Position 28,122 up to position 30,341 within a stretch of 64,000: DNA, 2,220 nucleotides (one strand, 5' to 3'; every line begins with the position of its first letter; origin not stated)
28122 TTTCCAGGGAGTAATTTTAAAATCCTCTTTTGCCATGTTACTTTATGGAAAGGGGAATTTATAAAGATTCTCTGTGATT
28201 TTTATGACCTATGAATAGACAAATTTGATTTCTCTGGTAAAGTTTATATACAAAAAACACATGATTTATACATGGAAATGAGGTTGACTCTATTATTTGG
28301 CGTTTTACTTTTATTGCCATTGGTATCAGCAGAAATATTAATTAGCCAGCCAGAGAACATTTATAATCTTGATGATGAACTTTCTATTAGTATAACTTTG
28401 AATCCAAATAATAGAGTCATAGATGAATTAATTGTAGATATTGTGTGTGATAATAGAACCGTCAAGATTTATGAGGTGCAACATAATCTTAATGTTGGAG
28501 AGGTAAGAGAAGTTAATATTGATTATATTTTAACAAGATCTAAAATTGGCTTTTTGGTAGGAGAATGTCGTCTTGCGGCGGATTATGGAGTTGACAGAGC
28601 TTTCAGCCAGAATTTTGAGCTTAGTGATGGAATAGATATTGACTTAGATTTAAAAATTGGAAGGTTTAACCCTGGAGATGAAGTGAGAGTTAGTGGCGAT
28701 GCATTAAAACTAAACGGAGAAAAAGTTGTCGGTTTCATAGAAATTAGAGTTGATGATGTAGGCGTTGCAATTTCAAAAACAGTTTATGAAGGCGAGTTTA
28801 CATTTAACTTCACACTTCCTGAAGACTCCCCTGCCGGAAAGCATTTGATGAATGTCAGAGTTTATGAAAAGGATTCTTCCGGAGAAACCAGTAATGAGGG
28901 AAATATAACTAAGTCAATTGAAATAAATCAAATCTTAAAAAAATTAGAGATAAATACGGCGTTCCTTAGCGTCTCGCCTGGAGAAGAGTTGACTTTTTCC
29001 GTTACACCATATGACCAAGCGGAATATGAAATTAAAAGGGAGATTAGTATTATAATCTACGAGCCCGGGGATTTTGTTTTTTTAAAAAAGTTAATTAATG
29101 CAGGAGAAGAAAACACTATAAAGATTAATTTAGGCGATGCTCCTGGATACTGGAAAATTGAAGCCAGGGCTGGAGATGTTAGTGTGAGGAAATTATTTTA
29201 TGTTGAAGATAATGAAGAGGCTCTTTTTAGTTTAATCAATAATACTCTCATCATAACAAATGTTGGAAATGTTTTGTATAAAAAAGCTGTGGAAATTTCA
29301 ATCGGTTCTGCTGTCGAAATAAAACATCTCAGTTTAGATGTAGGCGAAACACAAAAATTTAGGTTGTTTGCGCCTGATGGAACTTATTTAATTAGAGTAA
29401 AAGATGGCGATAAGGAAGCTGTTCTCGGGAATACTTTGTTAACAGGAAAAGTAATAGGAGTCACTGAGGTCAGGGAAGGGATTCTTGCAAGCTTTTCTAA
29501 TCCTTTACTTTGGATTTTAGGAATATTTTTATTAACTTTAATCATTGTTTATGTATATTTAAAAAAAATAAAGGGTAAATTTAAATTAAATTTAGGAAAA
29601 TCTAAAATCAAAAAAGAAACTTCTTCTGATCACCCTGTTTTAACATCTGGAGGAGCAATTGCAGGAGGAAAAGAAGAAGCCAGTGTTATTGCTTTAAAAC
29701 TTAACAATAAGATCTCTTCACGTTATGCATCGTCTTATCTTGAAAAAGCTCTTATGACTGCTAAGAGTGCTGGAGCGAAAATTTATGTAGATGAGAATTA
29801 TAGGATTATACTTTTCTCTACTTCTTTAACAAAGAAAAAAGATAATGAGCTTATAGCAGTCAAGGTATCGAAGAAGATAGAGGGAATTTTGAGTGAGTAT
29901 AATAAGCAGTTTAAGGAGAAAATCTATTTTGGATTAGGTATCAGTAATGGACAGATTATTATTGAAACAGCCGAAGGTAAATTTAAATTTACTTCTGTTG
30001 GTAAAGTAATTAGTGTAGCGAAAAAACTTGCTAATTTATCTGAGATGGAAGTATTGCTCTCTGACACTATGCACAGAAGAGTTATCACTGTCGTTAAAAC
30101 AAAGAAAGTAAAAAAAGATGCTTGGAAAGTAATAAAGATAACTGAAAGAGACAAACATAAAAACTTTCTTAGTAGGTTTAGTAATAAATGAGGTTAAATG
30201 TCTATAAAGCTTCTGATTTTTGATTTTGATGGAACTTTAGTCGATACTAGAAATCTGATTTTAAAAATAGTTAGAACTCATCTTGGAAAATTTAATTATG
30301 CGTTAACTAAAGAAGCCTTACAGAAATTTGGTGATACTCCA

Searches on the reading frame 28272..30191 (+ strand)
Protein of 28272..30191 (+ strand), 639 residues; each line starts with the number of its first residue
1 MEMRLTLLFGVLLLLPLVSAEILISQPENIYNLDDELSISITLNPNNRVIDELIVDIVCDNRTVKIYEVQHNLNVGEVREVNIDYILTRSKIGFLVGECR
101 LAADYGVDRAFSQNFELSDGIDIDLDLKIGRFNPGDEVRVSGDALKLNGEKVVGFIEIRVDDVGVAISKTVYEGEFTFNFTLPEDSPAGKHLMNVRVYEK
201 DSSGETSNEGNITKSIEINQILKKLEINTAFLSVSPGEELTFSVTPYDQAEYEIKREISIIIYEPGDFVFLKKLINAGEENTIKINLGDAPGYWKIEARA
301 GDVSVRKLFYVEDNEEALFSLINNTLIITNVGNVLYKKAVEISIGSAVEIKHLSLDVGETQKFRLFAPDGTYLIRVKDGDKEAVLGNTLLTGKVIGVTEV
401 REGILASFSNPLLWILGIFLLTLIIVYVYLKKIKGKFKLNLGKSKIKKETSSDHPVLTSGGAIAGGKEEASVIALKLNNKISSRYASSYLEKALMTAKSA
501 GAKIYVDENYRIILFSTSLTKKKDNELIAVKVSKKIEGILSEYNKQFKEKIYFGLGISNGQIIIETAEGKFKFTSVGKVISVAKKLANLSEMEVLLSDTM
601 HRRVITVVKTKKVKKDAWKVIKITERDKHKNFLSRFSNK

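Call 72: find_encoding_contigs(protein=window:28272-30191:+, flank=10000, max_places=1)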
Protein window:28272-30191:+ (639 aa): no gene with exactly this product is on record in the collection.
